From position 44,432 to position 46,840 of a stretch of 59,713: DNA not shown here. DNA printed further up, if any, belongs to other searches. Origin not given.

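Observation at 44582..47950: CHAT protease followed by a caspase(C14)-TIR fusion: candidate undescribed cell-death/defence module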

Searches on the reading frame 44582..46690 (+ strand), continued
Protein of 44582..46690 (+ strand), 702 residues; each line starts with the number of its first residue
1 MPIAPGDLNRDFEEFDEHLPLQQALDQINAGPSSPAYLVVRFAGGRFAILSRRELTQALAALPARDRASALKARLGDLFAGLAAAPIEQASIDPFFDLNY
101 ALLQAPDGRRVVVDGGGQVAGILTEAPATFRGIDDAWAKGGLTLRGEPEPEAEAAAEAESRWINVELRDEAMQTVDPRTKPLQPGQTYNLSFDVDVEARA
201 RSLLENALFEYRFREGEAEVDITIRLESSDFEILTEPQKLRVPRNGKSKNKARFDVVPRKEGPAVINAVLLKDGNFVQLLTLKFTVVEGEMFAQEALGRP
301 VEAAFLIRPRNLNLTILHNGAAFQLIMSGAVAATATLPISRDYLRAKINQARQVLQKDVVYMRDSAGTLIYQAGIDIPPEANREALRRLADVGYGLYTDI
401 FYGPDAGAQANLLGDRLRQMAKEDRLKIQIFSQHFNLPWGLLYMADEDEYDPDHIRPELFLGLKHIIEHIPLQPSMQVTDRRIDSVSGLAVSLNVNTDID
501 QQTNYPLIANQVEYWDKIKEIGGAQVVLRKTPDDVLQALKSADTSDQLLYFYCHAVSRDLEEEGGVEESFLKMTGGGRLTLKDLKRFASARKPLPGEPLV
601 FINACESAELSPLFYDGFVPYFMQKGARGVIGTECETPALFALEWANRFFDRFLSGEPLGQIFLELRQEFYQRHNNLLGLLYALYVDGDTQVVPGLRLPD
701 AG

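Call 44: predict_structure(alignment_id=A1)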
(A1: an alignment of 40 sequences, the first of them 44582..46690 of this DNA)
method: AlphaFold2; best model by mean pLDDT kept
length: 702 residues; sequences in the alignment: 40
mean_pLDDT: 82.9   pTM: 0.61
mean pLDDT of the five models: 82.9, 82.1, 80.4, 79.3, 77.4
residues with pLDDT >= 90: 312; 70-90: 282; 50-70: 46; < 50: 62
segments of 3 or more residues with pLDDT < 50: 127-156, 291-308, 474-477, 607-615
pLDDT, mean of each block of 10 residues (from residue 1): 82 94 88 82 91 88 88 92 87 64 67 89 65 42 28 50 95 90 94 94 86 87 90 96 95 95 81 78 78 36 45 82 77 76 83 82 88 92 92 91 86 88 89 80 86 93 92 57 91 94 90 94 93 95 89 82 82 93 92 88 64 58 89 84 94 97 96 93 90 91 56
secondary structure, 60 per line:
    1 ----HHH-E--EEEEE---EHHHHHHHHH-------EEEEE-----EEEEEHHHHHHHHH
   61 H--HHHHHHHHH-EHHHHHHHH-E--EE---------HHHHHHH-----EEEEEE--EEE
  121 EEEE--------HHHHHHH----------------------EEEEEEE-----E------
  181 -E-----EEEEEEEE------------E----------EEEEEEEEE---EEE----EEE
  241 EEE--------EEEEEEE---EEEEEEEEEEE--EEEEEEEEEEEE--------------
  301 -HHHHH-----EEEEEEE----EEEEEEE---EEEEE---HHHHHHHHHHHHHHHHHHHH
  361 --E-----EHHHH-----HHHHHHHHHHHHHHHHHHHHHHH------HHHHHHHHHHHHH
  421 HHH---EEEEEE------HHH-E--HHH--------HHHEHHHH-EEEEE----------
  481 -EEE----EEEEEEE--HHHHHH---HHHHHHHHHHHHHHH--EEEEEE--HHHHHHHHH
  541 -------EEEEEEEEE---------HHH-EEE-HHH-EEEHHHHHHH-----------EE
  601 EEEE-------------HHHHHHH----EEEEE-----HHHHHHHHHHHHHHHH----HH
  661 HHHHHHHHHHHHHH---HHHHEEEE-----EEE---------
elements in order (helices of 4 or more, strands of 3 or more residues): E12-16 H21-29 E37-41 E47-51 H52-61 H64-72 H75-82 H98-104 E110-115 E118-124 H133-139 E162-168 E188-195 E219-227 E231-233 E238-243 E252-258 E262-272 E275-286 H302-306 E312-318 E323-329 E333-337 H341-360 H370-373 H379-401 H408-423 E427-432 H461-464 E466-470 E482-484 E489-495 H498-503 H507-521 E524-529 H532-540 E548-556 E570-572 E578-580 H581-587 E599-604 H618-624 E629-633 H639-654 H659-674 H678-681 E682-685 E691-693

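Call 47: fold_search(model_id=the predicted structure, library=pdb)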
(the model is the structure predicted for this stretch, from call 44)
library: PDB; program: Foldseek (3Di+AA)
matches with E <= 10: 1521; with E <= 0.001: 62
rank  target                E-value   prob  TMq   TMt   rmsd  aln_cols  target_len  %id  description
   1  7zoq_A                1.8e-11  1.00  0.32  0.29   9.4       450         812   16  Cryo-EM structure of a CRISPR effector in complex with a caspase regulator (released 2022-11-30)
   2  8eex_B                8.6e-11  1.00  0.33  0.32   6.5       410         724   11  Cas7-11 in complex with Csx29 (released 2022-11-16)
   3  8d9f_A                1.7e-10  1.00  0.33  0.34   6.3       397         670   14  gRAMP-TPR-CHAT (Craspase) (released 2023-06-14)
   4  8eey_B                1.8e-10  1.00  0.35  0.34   6.2       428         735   12  Cas7-11 in complex with DR-mismatched target RNA, Csx29 and Csx30 (released 2022-11-16)
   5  7xsq_B                6.7e-10  1.00  0.34  0.36   5.5       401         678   13  Structure of the Craspase (released 2022-11-09)
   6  7xsr_C                1.3e-09  1.00  0.33  0.34   6.6       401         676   14  Structure of Craspase-target RNA (released 2022-11-09)
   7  8d9g_A                1.4e-09  1.00  0.34  0.35   5.9       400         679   15  gRAMP-TPR-CHAT Non match PFS target RNA(Craspase) (released 2023-06-14)
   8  7y84_C                1.9e-09  1.00  0.32  0.34   6.6       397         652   12  CryoEM structure of type III-E CRISPR Craspase gRAMP-crRNA in complex with TPR-CHAT protease (released 2022-12-14)
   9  7y9x_B                2.4e-09  1.00  0.33  0.32   7.0       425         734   12  Structure of the Cas7-11-Csx29-guide RNA complex (released 2022-11-09)
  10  5fby_A                3.3e-09  1.00  0.29  0.40  15.4       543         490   11  Crystal structure of ctSPD (released 2016-03-30)
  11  7y85_D                4.2e-09  1.00  0.34  0.36   5.7       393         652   13  CryoEM structure of type III-E CRISPR Craspase gRAMP-crRNA in complex with TPR-CHAT protease bound to self RNA target (released 2022-12-14)
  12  8d9h_E                5.3e-09  1.00  0.33  0.35   6.1       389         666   14  gRAMP-TPR-CHAT match PFS target RNA(Craspase) (released 2023-06-14)
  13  5fc3_B                4.6e-08  1.00  0.31  0.43  14.4       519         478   12  Structural basis of cohesin cleavage by separase (released 2016-03-30)
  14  9hm7                  4.6e-08  1.00  0.29  0.16  12.7       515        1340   12  Cryo-EM structure of apo human separase with the mutation C2029S (released 2025-09-03)
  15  8rot_A                6.1e-08  1.00  0.26  0.21  10.1       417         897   13  Cryo-EM structure of the transmembrane anti-sigma factor DdvA (released 2024-11-06)
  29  8tl0_D                1.2e-06  1.00  0.22  0.31  17.6       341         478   13  Structure of activated SAVED-CHAT filament (released 2024-03-06)
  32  8tl0_A                5.3e-06  1.00  0.22  0.30  18.4       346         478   13  Structure of activated SAVED-CHAT filament (released 2024-03-06)
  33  8tl0_C                5.6e-06  1.00  0.22  0.32   4.1       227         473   16  Structure of activated SAVED-CHAT filament (released 2024-03-06)
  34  8tl0_B                8.3e-06  1.00  0.22  0.31   4.3       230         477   16  Structure of activated SAVED-CHAT filament (released 2024-03-06)
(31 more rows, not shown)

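Call 49: search_protein_families(library=pfam, proteins=[L046:6091-6615:+, L059:2689-3216:+, L064:6775-9732:+, L085:7249-9201:+, L088:4413-5783:+, L086:3876-5741:-, L111:7753-8247:+, L102:4835-7207:+], max_evalue=0.01)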
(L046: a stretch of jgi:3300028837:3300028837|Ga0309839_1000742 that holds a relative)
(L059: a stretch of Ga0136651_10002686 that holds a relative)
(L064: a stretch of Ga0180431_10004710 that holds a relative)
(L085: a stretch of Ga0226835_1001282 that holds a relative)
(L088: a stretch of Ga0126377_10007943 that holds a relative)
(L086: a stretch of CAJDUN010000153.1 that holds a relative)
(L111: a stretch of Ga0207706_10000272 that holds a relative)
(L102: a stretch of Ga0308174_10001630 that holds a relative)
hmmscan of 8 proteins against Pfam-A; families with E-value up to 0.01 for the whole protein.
L046:6091-6615:+ (174 aa): 1 family
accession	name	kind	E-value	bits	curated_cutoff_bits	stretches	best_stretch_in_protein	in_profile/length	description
PF12072.13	RNase_Y_N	-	0.0012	18.7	32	1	58-122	5-63/201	RNase Y N-terminal region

L059:2689-3216:+ (175 aa): 1 family
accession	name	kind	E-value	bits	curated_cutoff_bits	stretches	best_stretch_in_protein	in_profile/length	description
PF12072.13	RNase_Y_N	-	0.00043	20.2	32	1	58-135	5-87/201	RNase Y N-terminal region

L064:6775-9732:+ (985 aa): 8 families
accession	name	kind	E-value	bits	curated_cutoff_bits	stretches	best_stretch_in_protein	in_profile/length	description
PF17957.7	Big_7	-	3.2e-32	111.4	24.1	5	649-697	1-51/70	Bacterial Ig domain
PF12770.12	CHAT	-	5.6e-24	85.5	24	1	24-185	110-272/289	CHAT domain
PF13174.12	TPR_6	-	9.3e-05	23.3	26.3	0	268-294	1-27/33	Tetratricopeptide repeat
PF07719.23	TPR_2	-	0.00021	21.6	27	0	268-293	2-27/34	Tetratricopeptide repeat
PF18968.5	DUF5707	-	0.00066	20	26.8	0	654-684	7-37/98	Family of unknown function (DUF5707)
PF01364.23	Peptidase_C25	-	0.0011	18.7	23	1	58-180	230-346/374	Peptidase family C25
PF10646.14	Germane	-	0.0028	18.7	23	0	663-690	91-116/117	Sporulation and spore germination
PF22629.2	ACT_AHAS_ss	-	0.007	16.9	27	0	570-595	24-49/67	AHAS small subunit-like ACT domain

L085:7249-9201:+ (650 aa): 1 family
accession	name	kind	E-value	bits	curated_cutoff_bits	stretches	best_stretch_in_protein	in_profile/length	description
PF12770.12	CHAT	-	1.2e-31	110.7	24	1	67-346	2-283/289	CHAT domain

L088:4413-5783:+ (456 aa): 1 family
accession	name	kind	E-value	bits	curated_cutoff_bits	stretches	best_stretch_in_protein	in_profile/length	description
PF06259.18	Abhydrolase_8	-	0.00014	22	20.5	1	252-296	85-129/178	Alpha/beta hydrolase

L086:3876-5741:- (621 aa): 0 families

L111:7753-8247:+ (164 aa): 2 families
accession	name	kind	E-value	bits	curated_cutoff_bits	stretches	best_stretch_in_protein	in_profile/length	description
PF03061.28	4HBT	-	2.4e-12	47.4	20.6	1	63-138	1-74/79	Thioesterase superfamily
PF13622.12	4HBT_3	-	0.0044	17.7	24.3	1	64-148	9-82/83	Acyl-CoA thioesterase N-terminal domain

L102:4835-7207:+ (790 aa): 0 families

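Call 53: find_encoding_contigs(protein=P0002, flank=6000, max_places=2)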
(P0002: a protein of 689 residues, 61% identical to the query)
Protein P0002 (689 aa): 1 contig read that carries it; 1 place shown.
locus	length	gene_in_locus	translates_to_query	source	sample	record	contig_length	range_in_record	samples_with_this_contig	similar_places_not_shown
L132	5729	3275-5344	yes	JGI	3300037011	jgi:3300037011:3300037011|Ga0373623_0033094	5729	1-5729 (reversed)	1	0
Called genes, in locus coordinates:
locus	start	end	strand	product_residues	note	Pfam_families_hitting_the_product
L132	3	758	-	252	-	?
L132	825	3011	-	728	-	PF00207:A2M (faint)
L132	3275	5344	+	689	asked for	PF12770:CHAT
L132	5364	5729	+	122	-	?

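Call 81: search_protein_families(library=padloc, proteins=[L046:6091-6615:+, L085:7249-9201:+], max_evalue=0.001)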
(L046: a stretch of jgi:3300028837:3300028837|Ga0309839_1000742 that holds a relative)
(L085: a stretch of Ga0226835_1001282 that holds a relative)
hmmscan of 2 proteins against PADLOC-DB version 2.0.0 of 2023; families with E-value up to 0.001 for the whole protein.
L046:6091-6615:+ (174 aa): 0 families

L085:7249-9201:+ (650 aa): 2 families
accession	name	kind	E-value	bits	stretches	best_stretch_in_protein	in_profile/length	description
PDLC02016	SAVED_CHAT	-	1.8e-17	61.4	1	192-377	129-286/498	-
PDLC03832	BovA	-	5e-06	23.8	1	192-334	525-665/711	-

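Call 86: search_protein_representatives(protein=window:44582-46690:+)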
Query: 702 residues. Proteins with E-value up to 0.001 (for the whole library): 3673; up to 1e-10: 1549; up to 1e-30: 353. The best 150 are listed.
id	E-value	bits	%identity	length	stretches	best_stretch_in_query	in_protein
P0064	1.4e-217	740.8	54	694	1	1-692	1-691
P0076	1.7e-208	710.8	56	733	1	1-696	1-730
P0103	2.0e-190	651.1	52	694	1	32-698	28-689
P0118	2.2e-182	624.5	50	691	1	27-692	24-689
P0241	4.1e-182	623.6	51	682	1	35-692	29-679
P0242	1.4e-178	612.0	51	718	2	145-696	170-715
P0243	1.2e-176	605.6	47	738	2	145-701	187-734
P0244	1.4e-175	602.0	53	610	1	112-697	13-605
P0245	2.3e-174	598.0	48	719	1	1-698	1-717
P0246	2.6e-174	597.8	50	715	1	6-692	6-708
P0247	4.6e-170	583.8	48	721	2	149-692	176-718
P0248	1.6e-168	578.7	53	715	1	149-696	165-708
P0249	3.9e-165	567.5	51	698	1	157-696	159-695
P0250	6.1e-159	547.0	51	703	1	140-697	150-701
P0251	2.1e-157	541.9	50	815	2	158-698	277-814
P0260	7.4e-149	513.7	52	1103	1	176-698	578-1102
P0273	8.3e-136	470.6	47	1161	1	156-696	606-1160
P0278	6.1e-133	461.1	45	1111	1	126-699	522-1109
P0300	4.9e-123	428.3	45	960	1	152-698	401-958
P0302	5.3e-123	428.3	44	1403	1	218-694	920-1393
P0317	1.4e-114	400.4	41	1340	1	150-696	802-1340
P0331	9.5e-108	377.8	44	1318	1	161-697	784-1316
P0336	1.1e-104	367.7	40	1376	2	170-693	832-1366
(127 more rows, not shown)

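Call 87: search_protein_families(library=pfam, proteins=[P0260, P0273, P0278, P0302, P0317, P0331, P0336, P0300], max_evalue=0.001)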
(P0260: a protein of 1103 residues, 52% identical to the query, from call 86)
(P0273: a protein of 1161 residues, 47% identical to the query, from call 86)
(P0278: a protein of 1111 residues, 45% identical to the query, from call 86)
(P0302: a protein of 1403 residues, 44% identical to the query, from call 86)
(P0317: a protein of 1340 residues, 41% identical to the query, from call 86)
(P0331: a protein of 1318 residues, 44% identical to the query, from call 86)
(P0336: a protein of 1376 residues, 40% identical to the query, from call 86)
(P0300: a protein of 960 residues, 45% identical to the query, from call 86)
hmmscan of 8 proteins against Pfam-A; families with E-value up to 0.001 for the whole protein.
P0260 (1103 aa): 3 families
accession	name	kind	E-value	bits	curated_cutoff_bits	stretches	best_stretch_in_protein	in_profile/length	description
PF02450.21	LCAT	-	4.7e-10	39.7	21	1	83-196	66-177/392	Lecithin:cholesterol acyltransferase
PF12770.12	CHAT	-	1.1e-08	35.4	24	1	930-1061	127-254/289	CHAT domain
PF00561.26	Abhydrolase_1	-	0.0003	21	25.8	0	101-189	34-114/245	alpha/beta hydrolase fold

P0273 (1161 aa): 2 families
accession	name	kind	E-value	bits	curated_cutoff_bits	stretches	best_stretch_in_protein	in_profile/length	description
PF12770.12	CHAT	-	2.4e-10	40.8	24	1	984-1123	115-255/289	CHAT domain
PF02450.21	LCAT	-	4.7e-08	33.1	21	1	84-237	67-214/392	Lecithin:cholesterol acyltransferase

P0278 (1111 aa): 1 family
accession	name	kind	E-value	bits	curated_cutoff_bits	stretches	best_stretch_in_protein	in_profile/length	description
PF12770.12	CHAT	-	1.5e-05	25.1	24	1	834-1069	26-255/289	CHAT domain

P0302 (1403 aa): 3 families
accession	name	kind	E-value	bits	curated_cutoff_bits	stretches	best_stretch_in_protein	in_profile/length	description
PF12770.12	CHAT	-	1.1e-25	91.2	24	2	520-799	3-284/289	CHAT domain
PF13676.11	TIR_2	-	4.7e-11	43.7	28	1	303-425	1-122/122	TIR domain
PF01582.25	TIR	-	0.00011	22.5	21.3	1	301-368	2-71/179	TIR domain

P0317 (1340 aa): 0 families

P0331 (1318 aa): 3 families
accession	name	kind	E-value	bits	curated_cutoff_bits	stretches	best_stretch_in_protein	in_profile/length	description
PF12770.12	CHAT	-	1.8e-09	37.9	24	1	1146-1287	126-261/289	CHAT domain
PF07731.20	Cu-oxidase_2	-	2.6e-06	27.7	20.4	1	568-678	45-129/137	Multicopper oxidase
PF07732.21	Cu-oxidase_3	-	0.00065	20.2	21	0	187-262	49-118/119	Multicopper oxidase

P0336 (1376 aa): 3 families
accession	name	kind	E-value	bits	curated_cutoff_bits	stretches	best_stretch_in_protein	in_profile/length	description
PF12770.12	CHAT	-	5.2e-18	65.9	24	1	544-788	26-286/289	CHAT domain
PF13676.11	TIR_2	-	4.4e-09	37.3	28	1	299-421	1-122/122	TIR domain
PF01582.25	TIR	-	8.3e-06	26.1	21.3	1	296-360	1-67/179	TIR domain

P0300 (960 aa): 1 family
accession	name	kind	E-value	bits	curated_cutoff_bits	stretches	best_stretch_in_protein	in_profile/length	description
PF12770.12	CHAT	-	1.5e-05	25.1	24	1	762-917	101-254/289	CHAT domain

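Call 89: find_encoding_contigs(protein=P0302, flank=8000, max_places=3)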
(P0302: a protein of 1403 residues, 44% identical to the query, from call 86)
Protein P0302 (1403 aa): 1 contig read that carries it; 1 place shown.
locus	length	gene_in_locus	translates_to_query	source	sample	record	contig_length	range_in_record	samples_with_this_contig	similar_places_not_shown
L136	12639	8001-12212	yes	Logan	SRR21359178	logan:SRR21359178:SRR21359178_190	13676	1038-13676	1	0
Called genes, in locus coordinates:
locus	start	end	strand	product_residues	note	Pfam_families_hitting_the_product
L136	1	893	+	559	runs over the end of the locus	PF00582:Usp (faint)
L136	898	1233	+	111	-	-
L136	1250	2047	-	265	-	PF05401:NodS (weak), PF13489:Methyltransf_23, PF13847:Methyltransf_31, PF08241:Methyltransf_11, PF08242:Methyltransf_12, PF13649:Methyltransf_25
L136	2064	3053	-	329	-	PF00583:Acetyltransf_1, PF13508:Acetyltransf_7 (weak), PF13527:Acetyltransf_9 (faint)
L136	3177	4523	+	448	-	PF00656:Peptidase_C14, PF19971:TCAD2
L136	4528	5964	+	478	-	-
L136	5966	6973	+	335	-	PF20030:bpMoxR (weak), PF00004:AAA (faint), PF07728:AAA_5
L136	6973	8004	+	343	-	-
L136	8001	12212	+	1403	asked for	PF13676:TIR_2, PF12770:CHAT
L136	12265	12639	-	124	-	?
